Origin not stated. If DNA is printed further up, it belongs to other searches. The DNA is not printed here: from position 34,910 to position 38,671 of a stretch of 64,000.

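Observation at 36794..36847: The M1-peptidase catalytic signatures are systematically lost: GGGWRMD replaces GAMEN and no HExxH occurs in any of the three paralogs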

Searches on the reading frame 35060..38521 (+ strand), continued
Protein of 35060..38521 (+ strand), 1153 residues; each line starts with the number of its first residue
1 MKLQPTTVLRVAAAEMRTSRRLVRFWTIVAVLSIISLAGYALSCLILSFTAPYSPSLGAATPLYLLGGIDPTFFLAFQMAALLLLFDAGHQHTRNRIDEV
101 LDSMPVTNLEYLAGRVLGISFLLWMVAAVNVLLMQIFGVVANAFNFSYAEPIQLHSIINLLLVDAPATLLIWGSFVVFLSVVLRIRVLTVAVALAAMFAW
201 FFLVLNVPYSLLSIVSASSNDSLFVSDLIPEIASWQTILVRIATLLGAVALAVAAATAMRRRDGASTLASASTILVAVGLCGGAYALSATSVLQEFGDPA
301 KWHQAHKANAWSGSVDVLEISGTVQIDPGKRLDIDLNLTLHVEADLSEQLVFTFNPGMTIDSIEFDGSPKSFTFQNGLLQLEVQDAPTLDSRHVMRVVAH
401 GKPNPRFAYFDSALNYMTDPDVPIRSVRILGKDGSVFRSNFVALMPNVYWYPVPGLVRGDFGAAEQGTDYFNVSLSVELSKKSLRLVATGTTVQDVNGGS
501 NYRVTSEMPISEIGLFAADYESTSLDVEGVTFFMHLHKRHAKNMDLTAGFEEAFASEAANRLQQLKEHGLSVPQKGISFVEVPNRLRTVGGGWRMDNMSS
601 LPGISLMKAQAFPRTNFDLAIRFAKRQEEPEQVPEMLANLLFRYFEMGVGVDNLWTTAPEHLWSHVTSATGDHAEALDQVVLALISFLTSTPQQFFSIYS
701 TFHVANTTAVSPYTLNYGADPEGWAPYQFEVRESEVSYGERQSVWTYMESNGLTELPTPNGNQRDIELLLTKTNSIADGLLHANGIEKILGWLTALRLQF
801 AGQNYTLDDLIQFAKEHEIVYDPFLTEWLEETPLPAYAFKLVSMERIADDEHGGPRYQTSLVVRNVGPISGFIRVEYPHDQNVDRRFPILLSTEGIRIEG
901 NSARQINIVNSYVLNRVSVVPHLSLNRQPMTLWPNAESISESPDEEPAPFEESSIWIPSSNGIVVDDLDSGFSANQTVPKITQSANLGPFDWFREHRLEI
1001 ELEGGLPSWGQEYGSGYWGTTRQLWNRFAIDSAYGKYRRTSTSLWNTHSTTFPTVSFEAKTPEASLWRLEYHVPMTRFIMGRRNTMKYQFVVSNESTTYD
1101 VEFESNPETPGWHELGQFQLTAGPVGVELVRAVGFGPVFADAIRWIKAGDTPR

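Call 65: search_protein_families(library=pfam, proteins=[L062:9030-9989:+, L062:9989-13432:+, L062:13429-14556:+, L062:14557-17631:+, L062:17628-22421:+, L062:22133-23134:+, L038:1-1811:-, L062:7263-8801:-], max_evalue=0.01)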
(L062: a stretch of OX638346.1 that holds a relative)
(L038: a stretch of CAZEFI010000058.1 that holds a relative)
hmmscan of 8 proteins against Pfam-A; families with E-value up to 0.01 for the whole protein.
L062:9030-9989:+ (319 aa): 8 families
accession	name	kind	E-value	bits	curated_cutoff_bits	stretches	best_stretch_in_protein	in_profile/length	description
PF00005.33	ABC_tran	-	3.7e-30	105.8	25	1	29-170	3-136/137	ABC transporter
PF13304.12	AAA_21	-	1.5e-12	48.6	27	2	142-199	237-298/304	AAA domain, putative AbiEii toxin, Type IV TA system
PF13476.12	AAA_23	-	1.9e-05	25.8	27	1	28-59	11-42/201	AAA domain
PF13191.12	AAA_16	-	6.5e-05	23.9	32.6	1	37-191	25-162/167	AAA ATPase domain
PF13555.12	AAA_29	-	0.00028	21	27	1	38-64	24-50/61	P-loop containing region of AAA domain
PF13604.12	AAA_30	-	0.0017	18.5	27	1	36-170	18-98/191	AAA domain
PF13401.12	AAA_22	-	0.0026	18.5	27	1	41-168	10-92/130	AAA domain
PF13671.12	AAA_33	-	0.0037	18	27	0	41-195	4-102/143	AAA domain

L062:9989-13432:+ (1147 aa): 1 family
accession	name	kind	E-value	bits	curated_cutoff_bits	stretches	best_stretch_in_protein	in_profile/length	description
PF25275.1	Golvesin_C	-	5.6e-07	30.1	31.6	1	1077-1140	71-129/132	Golvesin C-terminal domain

L062:13429-14556:+ (375 aa): 2 families
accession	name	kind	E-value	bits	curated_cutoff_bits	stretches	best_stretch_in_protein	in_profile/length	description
PF16576.10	HlyD_D23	-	2.3e-19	70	30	1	100-292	37-214/214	Barrel-sandwich domain of CusB or HlyD membrane-fusion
PF13437.12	HlyD_3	-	2.7e-13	51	22.2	1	182-289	2-106/106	HlyD family secretion protein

L062:14557-17631:+ (1024 aa): 3 families
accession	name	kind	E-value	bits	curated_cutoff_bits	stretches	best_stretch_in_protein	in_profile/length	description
PF00873.25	ACR_tran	-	2.6e-200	668.1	28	1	7-1012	3-1020/1021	AcrB/AcrD/AcrF family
PF03176.21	MMPL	-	1.4e-07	31.3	20.5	1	782-1012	63-302/333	MMPL family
PF02355.23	SecD_SecF_C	-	1.4e-06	28.3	20.5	1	859-1009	35-183/189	Protein export membrane protein SecD/SecF, C-terminal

L062:17628-22421:+ (1597 aa): 7 families
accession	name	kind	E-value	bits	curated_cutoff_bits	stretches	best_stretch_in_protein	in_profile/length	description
PF00873.25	ACR_tran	-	1.6e-141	473.5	28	1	5-1035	3-1021/1021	AcrB/AcrD/AcrF family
PF00005.33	ABC_tran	-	1.1e-27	97.7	25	1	1327-1465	5-136/137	ABC transporter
PF13304.12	AAA_21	-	3.4e-10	40.9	27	1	1421-1494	221-298/304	AAA domain, putative AbiEii toxin, Type IV TA system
PF03176.21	MMPL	-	2.6e-09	36.9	20.5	2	334-498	145-306/333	MMPL family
PF02355.23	SecD_SecF_C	-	1e-08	35.3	20.5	2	339-488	39-184/189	Protein export membrane protein SecD/SecF, C-terminal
PF13401.12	AAA_22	-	0.00097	19.9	27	1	1332-1463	5-92/130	AAA domain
PF13476.12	AAA_23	-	0.0032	18.6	27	1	1327-1356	14-43/201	AAA domain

L062:22133-23134:+ (333 aa): 0 families

L038:1-1811:- (603 aa): 0 families

L062:7263-8801:- (512 aa): 1 family
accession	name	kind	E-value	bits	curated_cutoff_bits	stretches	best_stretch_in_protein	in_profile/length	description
PF00909.26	Ammonium_transp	-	1.6e-98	330.5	23.2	1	97-493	3-399/399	Ammonium Transporter Family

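Call 68: find_homologous_proteins(query=A1, max_evalue=0.001)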
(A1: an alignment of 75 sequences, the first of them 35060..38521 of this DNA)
Query A1 (75 sequences) (1153 aa, profile of the alignment): 105 proteins with E <= 0.001 among 8000 candidates.
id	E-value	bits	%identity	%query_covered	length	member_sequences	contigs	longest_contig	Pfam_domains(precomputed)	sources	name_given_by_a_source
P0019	0.0e+0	1652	45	99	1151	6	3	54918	PF25275.2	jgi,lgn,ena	-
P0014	0.0e+0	1649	46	99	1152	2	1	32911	PF25275.2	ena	-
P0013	0.0e+0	1643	46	99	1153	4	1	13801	PF25275.2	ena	-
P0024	0.0e+0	1630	44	99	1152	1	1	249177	PF25275.2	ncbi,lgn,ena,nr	ncbi:MAG: hypothetical protein F4W92_03845 [Gammaproteobacteria bacterium]|nr:hypothetical protein [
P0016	0.0e+0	1628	45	99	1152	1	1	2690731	PF25275.2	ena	-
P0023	0.0e+0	1625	44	99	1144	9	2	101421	PF25275.2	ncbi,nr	ncbi:MAG: hypothetical protein F4227_04900 [Gammaproteobacteria bacterium]|nr:hypothetical protein [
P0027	0.0e+0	1624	44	99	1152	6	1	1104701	PF25275.2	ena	-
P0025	0.0e+0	1623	44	99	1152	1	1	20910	PF25275.2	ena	-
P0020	0.0e+0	1599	43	99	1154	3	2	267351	PF25275.2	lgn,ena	-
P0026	0.0e+0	1590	44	99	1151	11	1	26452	PF25275.2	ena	-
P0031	0.0e+0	1585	43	99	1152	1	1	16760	PF25275.2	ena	-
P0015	0.0e+0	1584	45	99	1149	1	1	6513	-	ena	-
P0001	0.0e+0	1575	100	100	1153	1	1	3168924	PF25275.2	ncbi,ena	-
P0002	0.0e+0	1572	88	100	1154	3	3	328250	PF25275.2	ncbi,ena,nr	ncbi:MAG: hypothetical protein OXG08_05320 [Gammaproteobacteria bacterium]|nr:hypothetical protein [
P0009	0.0e+0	1564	57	99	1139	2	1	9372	PF25275.2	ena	-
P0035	0.0e+0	1556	42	99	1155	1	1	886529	PF25275.2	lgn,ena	-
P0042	0.0e+0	1556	42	99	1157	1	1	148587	PF25275.2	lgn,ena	-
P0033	0.0e+0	1555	42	100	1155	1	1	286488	PF25275.2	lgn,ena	-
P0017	0.0e+0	1554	44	99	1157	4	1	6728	PF25275.2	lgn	-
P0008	0.0e+0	1550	57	98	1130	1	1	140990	PF25275.2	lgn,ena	-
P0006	0.0e+0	1548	56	98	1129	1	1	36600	PF25275.2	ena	-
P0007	0.0e+0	1545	57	98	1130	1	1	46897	PF25275.2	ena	-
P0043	0.0e+0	1545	42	99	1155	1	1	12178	PF25275.2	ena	-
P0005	0.0e+0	1542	57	98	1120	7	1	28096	PF25275.2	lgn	-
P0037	0.0e+0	1539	43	99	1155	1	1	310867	PF25275.2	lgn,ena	-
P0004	0.0e+0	1537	58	99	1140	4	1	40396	PF25275.2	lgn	-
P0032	0.0e+0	1536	43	97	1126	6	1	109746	PF25275.2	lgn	-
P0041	0.0e+0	1530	43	99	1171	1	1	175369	PF25275.2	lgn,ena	-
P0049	0.0e+0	1525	36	72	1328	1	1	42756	-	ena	-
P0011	0.0e+0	1518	56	98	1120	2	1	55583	PF25275.2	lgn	-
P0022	0.0e+0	1501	44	100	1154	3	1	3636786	PF25275.2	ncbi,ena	-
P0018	0.0e+0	1487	44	100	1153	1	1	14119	PF25275.2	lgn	-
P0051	0.0e+0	1486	41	97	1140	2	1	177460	PF25275.2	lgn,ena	-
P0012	0.0e+0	1475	55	95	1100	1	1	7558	PF25275.2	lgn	-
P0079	0.0e+0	1455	33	99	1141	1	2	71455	PF25275.2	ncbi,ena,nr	ncbi:MAG: hypothetical protein F4Z01_04120 [Gammaproteobacteria bacterium]|nr:hypothetical protein [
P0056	0.0e+0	1435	39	99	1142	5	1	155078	PF25275.2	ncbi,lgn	-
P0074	0.0e+0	1423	34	97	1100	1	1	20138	PF25275.2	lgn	-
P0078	0.0e+0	1422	33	99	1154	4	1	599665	PF25275.2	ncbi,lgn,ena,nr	ncbi:MAG: hypothetical protein F4X56_04025 [Gammaproteobacteria bacterium]|nr:hypothetical protein [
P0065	0.0e+0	1398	38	98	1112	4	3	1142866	PF25275.2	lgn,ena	-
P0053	0.0e+0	1378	40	91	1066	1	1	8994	PF25275.2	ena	-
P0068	0.0e+0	1374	37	98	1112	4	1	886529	PF25275.2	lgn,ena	-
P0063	0.0e+0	1346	37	98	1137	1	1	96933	PF25275.2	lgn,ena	-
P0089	0.0e+0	1219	28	98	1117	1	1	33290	PF25275.2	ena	-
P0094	0.0e+0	1212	27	97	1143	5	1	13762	PF25275.2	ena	-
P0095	0.0e+0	1207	28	98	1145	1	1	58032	PF25275.2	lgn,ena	-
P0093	0.0e+0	1201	29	98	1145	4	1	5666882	PF25275.2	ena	-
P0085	0.0e+0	1188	29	99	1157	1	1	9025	PF25275.2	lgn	-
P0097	0.0e+0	1186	28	99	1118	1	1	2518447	PF25275.2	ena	-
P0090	0.0e+0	1185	28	99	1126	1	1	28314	PF25275.2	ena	-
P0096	0.0e+0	1183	27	100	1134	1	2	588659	PF25275.2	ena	-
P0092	0.0e+0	1177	28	98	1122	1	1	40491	PF25275.2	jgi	-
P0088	0.0e+0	1165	29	94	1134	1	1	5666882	-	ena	-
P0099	0.0e+0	1165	27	95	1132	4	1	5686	PF25275.2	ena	-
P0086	0.0e+0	1082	28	98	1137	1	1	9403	PF25275.2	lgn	-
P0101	0.0e+0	1042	29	73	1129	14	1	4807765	-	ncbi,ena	-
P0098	0.0e+0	1019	27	98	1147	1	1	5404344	PF25275.2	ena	-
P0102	8.2e-280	949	25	99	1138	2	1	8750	-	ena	-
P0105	4.6e-43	165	23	29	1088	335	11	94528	PF25275.2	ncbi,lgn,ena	-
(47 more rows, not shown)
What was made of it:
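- Tried and rejected: A second word-indexed protein search with the alignment returned the same 105 proteins and added little (call 68).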

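Call 69: list_cluster_members(proteins=[P0105, P0101, P0001])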
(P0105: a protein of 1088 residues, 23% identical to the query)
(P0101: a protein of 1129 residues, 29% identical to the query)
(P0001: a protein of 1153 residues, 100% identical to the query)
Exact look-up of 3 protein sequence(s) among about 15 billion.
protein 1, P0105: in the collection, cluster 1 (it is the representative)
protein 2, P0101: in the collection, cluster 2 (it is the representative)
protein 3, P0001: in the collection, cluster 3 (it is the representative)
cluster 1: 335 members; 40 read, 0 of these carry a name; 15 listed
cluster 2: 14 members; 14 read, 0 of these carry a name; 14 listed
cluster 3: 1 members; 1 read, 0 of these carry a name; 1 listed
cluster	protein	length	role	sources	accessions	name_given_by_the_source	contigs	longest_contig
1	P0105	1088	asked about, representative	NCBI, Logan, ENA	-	-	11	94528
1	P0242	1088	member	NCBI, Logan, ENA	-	-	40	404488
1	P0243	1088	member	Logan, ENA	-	-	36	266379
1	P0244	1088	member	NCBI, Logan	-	-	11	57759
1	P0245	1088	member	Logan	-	-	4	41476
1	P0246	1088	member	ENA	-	-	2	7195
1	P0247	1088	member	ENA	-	-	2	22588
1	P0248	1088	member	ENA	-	-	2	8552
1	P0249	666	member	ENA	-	-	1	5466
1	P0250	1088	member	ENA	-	-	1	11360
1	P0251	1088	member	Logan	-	-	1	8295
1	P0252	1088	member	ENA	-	-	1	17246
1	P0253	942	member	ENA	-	-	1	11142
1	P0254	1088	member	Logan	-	-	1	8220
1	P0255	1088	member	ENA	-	-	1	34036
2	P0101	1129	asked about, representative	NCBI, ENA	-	-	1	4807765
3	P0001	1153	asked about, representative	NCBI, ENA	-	-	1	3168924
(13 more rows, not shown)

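Call 70: find_encoding_contigs(protein=P0105, flank=8000, max_places=2)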
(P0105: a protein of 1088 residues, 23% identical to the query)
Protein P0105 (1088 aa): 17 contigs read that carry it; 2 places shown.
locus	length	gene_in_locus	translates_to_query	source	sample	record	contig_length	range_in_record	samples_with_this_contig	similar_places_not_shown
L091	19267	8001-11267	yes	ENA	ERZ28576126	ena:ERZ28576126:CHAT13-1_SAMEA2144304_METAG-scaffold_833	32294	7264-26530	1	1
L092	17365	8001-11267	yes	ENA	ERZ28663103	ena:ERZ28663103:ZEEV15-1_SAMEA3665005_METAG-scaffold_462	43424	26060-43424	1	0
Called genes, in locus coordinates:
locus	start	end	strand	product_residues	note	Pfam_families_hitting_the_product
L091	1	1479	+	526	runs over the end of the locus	PF16407:PKD_2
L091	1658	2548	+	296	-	PF00005:ABC_tran, PF13304:AAA_21 (weak)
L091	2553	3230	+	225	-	-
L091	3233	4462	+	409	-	PF16149:DUF4857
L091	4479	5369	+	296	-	PF13175:AAA_15 (weak), PF00005:ABC_tran, PF13304:AAA_21 (weak)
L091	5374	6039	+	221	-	-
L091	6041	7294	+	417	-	PF16149:DUF4857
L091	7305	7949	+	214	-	PF05708:Peptidase_C92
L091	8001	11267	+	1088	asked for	PF25275:Golvesin_C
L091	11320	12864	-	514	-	PF00221:Lyase_aromatic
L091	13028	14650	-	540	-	PF13393:tRNA-synt_His, PF03129:HGTP_anticodon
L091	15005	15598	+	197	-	PF07638:Sigma70_ECF, PF04542:Sigma70_r2, PF04545:Sigma70_r4 (weak), PF08281:Sigma70_r4_2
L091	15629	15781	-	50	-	-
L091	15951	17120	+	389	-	PF12833:HTH_18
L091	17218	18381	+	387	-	PF04773:FecR, PF16344:FecR_C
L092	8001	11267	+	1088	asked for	PF25275:Golvesin_C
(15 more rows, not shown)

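Call 74: search_dna_similar(query=window:35060-38521:+, collection=plasmids, mode=protein, max_evalue=0.01, max_rows=20)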
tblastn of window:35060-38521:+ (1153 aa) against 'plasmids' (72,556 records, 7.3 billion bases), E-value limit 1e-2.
No match.
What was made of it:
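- Tried and rejected: tblastn of paralog 1 against plasmids found nothing (call 74).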

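Call 78: search_protein_families(library=pfam, alignment_id=A2, max_evalue=0.1)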
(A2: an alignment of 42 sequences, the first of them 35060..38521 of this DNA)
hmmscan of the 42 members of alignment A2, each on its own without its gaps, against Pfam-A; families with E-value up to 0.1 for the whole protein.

A. member 1, window:35060-38521:+ (1153 aa): 1 family
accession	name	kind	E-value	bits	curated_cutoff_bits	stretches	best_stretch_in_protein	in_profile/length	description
PF25275.1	Golvesin_C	-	8e-06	26.4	31.6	1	1025-1144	17-129/132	Golvesin C-terminal domain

B. families by the number of members that match (of 42 scanned): 7 families
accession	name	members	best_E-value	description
PF25275.1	Golvesin_C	36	1.1e-10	Golvesin C-terminal domain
PF12698.13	ABC2_membrane_3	4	0.0012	ABC-2 family transporter protein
PF12679.13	ABC2_membrane_2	2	0.00018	ABC-2 family transporter protein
PF13298.12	LigD_N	1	0.021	DNA Ligase D 3'-phosphoesterase domain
PF10025.14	DUF2267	1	0.023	Uncharacterized conserved protein (DUF2267)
PF13567.11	DUF4131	1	0.076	Domain of unknown function (DUF4131)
PF08592.16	Anthrone_oxy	1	0.083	Anthrone oxygenase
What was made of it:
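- On MEROPS M1 / Pfam Peptidase_M1 aminopeptidases: Pfam: no Peptidase_M1 hit in 42 diverse members at E<0.1 (call 78).
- Closest known: M1 zinc aminopeptidases. Different: Pfam M1 models do not detect it (call 78).
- Sub-threshold ABC2_membrane hits occur in 6 of 42 members (call 78). Pfam M1 models hit 0 of 42 members (call 78).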
